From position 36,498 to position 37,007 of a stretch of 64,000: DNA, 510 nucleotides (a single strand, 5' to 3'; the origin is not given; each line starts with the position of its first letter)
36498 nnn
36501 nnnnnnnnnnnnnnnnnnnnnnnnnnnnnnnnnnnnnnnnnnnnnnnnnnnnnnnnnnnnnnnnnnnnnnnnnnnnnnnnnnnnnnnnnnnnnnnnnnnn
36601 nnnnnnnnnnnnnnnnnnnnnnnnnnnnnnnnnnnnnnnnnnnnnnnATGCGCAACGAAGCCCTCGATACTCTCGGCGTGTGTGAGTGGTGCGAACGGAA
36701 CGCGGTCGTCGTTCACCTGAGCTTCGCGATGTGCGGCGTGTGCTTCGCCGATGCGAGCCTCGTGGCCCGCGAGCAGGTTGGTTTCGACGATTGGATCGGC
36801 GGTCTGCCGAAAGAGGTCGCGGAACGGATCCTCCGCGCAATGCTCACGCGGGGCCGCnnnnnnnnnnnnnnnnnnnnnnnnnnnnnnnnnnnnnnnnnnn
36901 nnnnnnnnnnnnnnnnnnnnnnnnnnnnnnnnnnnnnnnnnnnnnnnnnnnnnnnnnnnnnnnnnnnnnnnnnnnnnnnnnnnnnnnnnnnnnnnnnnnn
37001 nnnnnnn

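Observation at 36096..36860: TonB-receptor C-terminal remnant, AT-rich pocket and a zinc-ribbon mini-ORF in the carA upstream region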

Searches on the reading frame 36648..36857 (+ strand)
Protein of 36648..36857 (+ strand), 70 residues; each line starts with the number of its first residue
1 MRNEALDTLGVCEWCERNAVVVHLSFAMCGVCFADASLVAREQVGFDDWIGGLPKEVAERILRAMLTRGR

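Call 15: search_protein_families(library=pfam, proteins=[window:36648-36857:+], max_evalue=0.1)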
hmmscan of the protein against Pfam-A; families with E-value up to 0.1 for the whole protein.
window:36648-36857:+ (70 aa): 0 families

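Call 20: find_homologous_proteins(query=window:36648-36857:+, max_evalue=0.01)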
Query window:36648-36857:+ (70 aa): 1 proteins with E <= 0.01 among 1 candidates.
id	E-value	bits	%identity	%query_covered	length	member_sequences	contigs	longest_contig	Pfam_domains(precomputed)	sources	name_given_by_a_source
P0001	1.0e-40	154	100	100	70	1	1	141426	-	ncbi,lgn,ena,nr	ncbi:MAG TPA: hypothetical protein VLV78_07690 [Thermoanaerobaculia bacterium]|nr:hypothetical prote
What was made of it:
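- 36648..36860 (+): Orphan 70-aa ORF with CxxC-N13-CxxC, annotated 'hypothetical protein' in the NCBI MAG record. Its status as a gene is undecided. Only a self-hit among 5.8 billion clusters (call 20).
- On Zinc-ribbon small protein: Only a self-hit in 5.8 billion clusters (call 20).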

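Call 22: find_encoding_contigs(protein=P0001, flank=6000, max_places=6)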
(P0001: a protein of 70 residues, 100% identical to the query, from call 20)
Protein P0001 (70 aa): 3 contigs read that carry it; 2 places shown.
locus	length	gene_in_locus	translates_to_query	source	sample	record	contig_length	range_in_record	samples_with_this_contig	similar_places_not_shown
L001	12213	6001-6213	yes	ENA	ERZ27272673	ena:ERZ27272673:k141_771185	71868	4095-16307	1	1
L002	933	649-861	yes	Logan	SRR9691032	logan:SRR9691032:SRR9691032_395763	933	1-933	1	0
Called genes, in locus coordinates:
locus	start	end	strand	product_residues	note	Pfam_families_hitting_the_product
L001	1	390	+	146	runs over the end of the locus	PF00383:dCMP_cyt_deam_1, PF14437:MafB19-deam, PF14439:Bd3614-deam (weak)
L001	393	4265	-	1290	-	PF00560:LRR_1 (faint), PF12799:LRR_4 (faint), PF13516:LRR_6 (faint), PF13855:LRR_8 (faint), PF23211:LRR_LRWD1 (faint), PF23598:LRR_14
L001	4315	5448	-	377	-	PF00988:CPSase_sm_chain, PF00117:GATase, PF07722:Peptidase_C26 (weak)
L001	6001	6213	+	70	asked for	-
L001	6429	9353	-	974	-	PF13620:CarboxypepD_reg, PF13715:CarbopepD_reg_2 (weak), PF07715:Plug (faint), PF25183:OMP_b-brl_4 (weak)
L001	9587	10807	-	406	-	PF12704:MacB_PCD, PF02687:FtsX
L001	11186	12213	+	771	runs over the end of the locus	PF00246:Peptidase_M14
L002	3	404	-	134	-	?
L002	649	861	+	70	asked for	-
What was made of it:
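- A gene caller called it on the short Logan contig (call 22).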

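Call 60: search_protein_families(library=ncbifam, proteins=[window:36648-36857:+], max_evalue=0.1)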
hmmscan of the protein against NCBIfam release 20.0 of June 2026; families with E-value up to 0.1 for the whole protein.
window:36648-36857:+ (70 aa): 1 family
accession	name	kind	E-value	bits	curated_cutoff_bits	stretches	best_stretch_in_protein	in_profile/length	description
NF005974.0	PRK08061.1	equivalog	0.036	14.2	77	1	12-37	24-48/61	type Z 30S ribosomal protein S14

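Call 61: search_protein_families(library=phrogs, proteins=[window:36648-36857:+], max_evalue=0.1)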
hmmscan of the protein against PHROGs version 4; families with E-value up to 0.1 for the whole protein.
window:36648-36857:+ (70 aa): 0 families
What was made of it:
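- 36648..36860 (+): No Pfam, NCBIfam or PHROG family (calls 15, 60, 61).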

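Call 63: predict_structure(protein=window:36648-36857:+)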
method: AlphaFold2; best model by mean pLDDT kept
length: 70 residues; sequences in the alignment: 1
mean_pLDDT: 48.0   pTM: 0.34
mean pLDDT of the five models: 48.0, 47.8, 46.2, 46.0, 44.3
residues with pLDDT >= 90: 0; 70-90: 0; 50-70: 25; < 50: 45
segments of 3 or more residues with pLDDT < 50: 1-14, 18-41
pLDDT, mean of each block of 10 residues (from residue 1): 41 45 37 47 50 60 56
secondary structure, 60 per line:
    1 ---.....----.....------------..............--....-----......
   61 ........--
elements in order: H4-8 H13-17 H30-43 H46-49 H55-68
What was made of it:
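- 36648..36860 (+): AF2 pLDDT 48 (call 63).
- On Zinc-ribbon small protein: AF2 pLDDT 48 with an all-helix guess (call 63).
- The mini-ORF has no homologue at all (call 20), no family match (calls 15, 60, 61) and no confident fold (call 63).
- Tried and rejected: AlphaFold of the mini-ORF without an alignment. pLDDT 48, uninformative (call 63).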
